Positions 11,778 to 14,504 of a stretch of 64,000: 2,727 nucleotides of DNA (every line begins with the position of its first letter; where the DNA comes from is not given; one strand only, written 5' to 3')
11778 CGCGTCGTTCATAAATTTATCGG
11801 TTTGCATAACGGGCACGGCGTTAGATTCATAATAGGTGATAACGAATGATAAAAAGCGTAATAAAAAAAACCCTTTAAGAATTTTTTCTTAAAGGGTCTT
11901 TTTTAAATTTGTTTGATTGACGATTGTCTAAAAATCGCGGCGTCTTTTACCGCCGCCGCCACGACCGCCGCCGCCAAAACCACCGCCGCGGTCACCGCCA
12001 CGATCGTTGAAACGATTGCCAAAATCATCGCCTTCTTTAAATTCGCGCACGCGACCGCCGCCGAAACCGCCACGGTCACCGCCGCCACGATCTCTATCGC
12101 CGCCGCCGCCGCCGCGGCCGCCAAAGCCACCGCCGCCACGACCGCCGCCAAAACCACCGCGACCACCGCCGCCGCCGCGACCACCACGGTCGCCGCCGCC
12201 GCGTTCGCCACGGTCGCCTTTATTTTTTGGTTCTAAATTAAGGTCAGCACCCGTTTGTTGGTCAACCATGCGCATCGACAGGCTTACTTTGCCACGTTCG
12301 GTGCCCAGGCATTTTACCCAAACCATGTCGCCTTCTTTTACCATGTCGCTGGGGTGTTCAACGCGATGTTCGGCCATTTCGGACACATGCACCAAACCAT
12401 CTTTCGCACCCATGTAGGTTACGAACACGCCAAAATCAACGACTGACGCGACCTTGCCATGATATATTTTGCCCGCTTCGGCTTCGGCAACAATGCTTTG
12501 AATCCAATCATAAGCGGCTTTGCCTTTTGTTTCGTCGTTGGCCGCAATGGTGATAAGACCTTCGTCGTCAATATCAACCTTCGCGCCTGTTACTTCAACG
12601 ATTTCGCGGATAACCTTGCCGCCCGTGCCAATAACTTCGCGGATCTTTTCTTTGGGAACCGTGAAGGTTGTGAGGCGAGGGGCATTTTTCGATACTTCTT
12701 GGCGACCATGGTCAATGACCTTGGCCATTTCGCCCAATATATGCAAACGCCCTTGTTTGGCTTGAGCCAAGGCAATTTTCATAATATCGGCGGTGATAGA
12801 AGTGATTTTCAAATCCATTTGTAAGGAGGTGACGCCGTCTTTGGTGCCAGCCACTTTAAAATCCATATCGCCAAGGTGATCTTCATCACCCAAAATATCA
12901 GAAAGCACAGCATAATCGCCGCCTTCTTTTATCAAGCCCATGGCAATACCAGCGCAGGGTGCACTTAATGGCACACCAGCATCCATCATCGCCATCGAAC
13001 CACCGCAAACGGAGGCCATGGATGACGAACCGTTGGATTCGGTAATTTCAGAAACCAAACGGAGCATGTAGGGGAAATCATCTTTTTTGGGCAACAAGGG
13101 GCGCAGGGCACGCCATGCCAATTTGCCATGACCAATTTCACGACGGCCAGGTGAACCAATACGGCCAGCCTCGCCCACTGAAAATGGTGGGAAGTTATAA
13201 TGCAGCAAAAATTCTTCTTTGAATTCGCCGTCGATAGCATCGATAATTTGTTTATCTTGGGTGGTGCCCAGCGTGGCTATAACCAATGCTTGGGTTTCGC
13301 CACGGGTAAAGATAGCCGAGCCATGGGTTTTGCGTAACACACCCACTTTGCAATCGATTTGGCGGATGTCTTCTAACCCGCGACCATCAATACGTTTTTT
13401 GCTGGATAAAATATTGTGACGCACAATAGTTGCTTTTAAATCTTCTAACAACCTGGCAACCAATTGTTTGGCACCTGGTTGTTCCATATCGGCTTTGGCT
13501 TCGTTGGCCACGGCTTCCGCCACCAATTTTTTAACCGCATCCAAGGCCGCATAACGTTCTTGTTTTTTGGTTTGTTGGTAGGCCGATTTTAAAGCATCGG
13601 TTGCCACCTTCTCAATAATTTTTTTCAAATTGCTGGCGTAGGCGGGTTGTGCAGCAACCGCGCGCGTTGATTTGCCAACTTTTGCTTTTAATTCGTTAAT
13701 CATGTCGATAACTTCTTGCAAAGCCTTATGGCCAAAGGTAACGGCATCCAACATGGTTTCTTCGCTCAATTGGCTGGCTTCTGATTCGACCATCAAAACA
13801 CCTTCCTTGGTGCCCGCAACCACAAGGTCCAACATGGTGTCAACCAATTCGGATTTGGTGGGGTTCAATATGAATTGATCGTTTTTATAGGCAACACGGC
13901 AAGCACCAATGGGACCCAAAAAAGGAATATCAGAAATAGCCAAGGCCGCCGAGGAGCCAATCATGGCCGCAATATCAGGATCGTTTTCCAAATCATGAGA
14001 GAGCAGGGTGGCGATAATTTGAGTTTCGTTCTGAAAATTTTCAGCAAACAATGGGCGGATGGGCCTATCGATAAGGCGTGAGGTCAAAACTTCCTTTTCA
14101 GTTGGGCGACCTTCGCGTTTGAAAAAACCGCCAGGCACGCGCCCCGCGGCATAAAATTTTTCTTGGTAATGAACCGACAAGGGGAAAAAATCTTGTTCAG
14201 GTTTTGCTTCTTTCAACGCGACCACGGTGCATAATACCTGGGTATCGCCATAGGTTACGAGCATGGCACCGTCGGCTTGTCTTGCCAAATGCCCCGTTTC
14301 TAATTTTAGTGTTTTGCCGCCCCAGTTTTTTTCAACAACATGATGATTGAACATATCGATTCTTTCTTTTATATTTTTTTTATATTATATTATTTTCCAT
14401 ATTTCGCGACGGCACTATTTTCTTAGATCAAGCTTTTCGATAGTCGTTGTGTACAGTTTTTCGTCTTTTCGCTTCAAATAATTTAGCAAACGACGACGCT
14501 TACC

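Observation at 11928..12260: PNPase carries a ~100-aa RGG/Gly-Arg-rich C-terminal tail after the S1 domain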

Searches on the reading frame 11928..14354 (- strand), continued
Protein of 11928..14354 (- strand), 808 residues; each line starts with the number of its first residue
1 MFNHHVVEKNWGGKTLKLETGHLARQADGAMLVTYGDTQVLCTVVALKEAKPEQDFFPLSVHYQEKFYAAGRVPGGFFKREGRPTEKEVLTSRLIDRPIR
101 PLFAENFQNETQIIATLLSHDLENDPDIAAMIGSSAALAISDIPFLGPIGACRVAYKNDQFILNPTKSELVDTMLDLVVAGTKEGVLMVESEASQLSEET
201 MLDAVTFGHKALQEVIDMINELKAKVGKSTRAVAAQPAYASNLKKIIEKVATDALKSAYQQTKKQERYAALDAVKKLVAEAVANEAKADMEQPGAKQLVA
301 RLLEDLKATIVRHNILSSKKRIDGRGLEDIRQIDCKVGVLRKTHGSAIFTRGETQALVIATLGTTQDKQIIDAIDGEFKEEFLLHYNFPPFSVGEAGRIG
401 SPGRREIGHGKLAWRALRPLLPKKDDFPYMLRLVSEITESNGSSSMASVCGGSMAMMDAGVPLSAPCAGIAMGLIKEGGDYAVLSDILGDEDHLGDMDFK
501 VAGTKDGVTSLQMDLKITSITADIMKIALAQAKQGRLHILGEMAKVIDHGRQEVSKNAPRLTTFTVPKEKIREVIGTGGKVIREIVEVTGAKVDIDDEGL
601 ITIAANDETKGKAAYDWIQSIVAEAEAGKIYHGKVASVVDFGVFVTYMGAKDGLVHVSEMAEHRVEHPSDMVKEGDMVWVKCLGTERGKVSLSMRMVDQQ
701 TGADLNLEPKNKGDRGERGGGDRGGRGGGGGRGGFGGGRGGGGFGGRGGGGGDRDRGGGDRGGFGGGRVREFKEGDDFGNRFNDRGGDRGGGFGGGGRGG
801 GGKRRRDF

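Call 45: list_cluster_members(proteins=[P0242, P0255, P0257, P0302, P0309, P0329, P0369, P0241, P0285, P0244])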
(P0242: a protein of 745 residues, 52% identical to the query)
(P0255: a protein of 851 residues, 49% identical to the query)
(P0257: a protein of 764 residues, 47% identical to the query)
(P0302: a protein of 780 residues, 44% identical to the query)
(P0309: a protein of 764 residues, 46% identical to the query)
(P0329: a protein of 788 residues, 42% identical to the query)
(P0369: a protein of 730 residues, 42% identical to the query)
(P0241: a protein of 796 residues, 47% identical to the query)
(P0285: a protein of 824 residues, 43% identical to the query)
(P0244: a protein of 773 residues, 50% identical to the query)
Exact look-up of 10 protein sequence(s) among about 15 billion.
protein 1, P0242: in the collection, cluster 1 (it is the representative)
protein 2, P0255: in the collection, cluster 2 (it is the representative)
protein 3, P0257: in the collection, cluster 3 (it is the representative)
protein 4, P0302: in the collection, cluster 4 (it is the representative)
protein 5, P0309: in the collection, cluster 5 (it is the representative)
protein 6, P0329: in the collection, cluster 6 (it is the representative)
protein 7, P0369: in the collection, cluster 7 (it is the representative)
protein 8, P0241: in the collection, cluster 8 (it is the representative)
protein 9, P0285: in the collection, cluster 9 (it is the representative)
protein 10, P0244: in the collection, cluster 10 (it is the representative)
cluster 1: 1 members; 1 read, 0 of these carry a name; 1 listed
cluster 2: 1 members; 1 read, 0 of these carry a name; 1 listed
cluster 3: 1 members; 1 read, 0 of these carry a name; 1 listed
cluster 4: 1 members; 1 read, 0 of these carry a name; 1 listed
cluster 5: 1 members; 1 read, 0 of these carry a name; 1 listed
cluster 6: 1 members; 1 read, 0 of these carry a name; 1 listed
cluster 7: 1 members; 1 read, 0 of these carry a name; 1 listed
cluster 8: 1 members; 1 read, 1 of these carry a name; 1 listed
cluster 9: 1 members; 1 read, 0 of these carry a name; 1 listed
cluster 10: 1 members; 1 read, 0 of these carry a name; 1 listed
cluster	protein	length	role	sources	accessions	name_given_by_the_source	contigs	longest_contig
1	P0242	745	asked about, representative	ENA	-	-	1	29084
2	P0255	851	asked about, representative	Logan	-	-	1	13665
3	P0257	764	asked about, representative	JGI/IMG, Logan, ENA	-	-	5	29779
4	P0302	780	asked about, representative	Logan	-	-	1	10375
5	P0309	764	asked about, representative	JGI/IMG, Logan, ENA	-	-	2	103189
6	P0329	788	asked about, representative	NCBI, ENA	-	-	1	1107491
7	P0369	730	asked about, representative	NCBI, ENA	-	-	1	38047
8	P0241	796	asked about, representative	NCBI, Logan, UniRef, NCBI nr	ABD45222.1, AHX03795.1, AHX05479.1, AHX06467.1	polyribonucleotide nucleotidyltransferase [Ehrlichia chaffeensis str. Heartland] | Polyribonucleotide nucleotidyltransferase n=1 Tax=Ehrlichia chaffeensis (strain ATCC ... | polyribonucleotide nucleotidyltransferase [Ehrlichia chaffeensis]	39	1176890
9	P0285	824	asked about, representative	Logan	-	-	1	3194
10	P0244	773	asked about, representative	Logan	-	-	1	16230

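Call 60: find_encoding_contigs(protein=P0003, flank=3000, max_places=2)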
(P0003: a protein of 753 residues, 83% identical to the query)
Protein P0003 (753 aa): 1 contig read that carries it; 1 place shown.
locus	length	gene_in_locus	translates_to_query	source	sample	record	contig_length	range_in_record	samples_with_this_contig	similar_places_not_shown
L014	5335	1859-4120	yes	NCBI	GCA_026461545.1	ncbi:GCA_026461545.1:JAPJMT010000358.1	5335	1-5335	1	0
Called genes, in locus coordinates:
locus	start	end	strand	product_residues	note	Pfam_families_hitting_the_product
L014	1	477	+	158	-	PF01872:RibD_C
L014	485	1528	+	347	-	PF01509:TruB_N, PF16198:TruB_C_2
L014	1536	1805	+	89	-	PF00312:Ribosomal_S15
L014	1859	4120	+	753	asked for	PF01138:RNase_PH, PF03725:RNase_PH_C, PF03726:PNPase, PF01138:RNase_PH, PF00013:KH_1, PF00575:S1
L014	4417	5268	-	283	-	PF01026:TatD_DNase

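Call 65: search_solved_structures(query=window:11931-14354:-, max_evalue=1e-50)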
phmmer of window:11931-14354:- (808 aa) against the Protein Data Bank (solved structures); distinct sequences matched with E-value up to 1e-50: 26.
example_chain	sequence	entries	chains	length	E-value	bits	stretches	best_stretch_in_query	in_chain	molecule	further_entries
4am3_A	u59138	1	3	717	5.4e-272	908.1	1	10-707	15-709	POLYRIBONUCLEOTIDE NUCLEOTIDYLTRANSFERASE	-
4aid_A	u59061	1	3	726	5.7e-272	908.1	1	10-707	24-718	POLYRIBONUCLEOTIDE NUCLEOTIDYLTRANSFERASE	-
4aim_A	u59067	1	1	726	7.5e-272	907.7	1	10-707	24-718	POLYRIBONUCLEOTIDE NUCLEOTIDYLTRANSFERASE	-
7ogk_A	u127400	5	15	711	4.7e-235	786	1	5-701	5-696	Polyribonucleotide nucleotidyltransferase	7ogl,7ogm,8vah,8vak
3cdi_A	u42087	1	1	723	5.7e-235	785.7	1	8-701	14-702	Polynucleotide phosphorylase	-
4nbq_A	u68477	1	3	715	4.5e-230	769.5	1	11-698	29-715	Polyribonucleotide nucleotidyltransferase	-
6d6k_A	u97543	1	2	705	2.5e-224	750.5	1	2-699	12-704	Polyribonucleotide nucleotidyltransferase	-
9qh3_A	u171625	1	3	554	2.4e-201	674.5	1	10-559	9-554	Polyribonucleotide nucleotidyltransferase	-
5yjj_A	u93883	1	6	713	1.8e-196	658.4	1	6-700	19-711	Polyribonucleotide nucleotidyltransferase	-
9ibh_A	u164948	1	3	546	1.1e-195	655.7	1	5-548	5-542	Polyribonucleotide nucleotidyltransferase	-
3h1c_A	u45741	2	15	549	2.3e-195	654.7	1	5-554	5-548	Polyribonucleotide nucleotidyltransferase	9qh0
3gcm_A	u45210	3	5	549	2.4e-195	654.7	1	5-554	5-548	Polyribonucleotide nucleotidyltransferase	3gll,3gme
3cdj_A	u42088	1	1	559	5.3e-195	653.5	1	8-551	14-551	Polynucleotide phosphorylase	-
8zaw_A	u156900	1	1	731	3.4e-185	621.1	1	11-694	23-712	Polyribonucleotide nucleotidyltransferase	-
5xex_A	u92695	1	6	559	4.6e-163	547.9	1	6-556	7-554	Polyribonucleotide nucleotidyltransferase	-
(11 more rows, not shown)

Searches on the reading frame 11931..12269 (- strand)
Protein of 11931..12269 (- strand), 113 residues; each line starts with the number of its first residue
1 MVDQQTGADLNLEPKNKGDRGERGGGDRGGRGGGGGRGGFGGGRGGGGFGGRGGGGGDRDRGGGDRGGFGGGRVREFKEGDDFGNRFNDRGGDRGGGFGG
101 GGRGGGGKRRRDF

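Call 17: find_homologous_proteins(query=window:11931-12269:-, max_evalue=0.001)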
Query seq(113 aa): 8000 candidates shared short words with the query, none scored E <= 0.001.
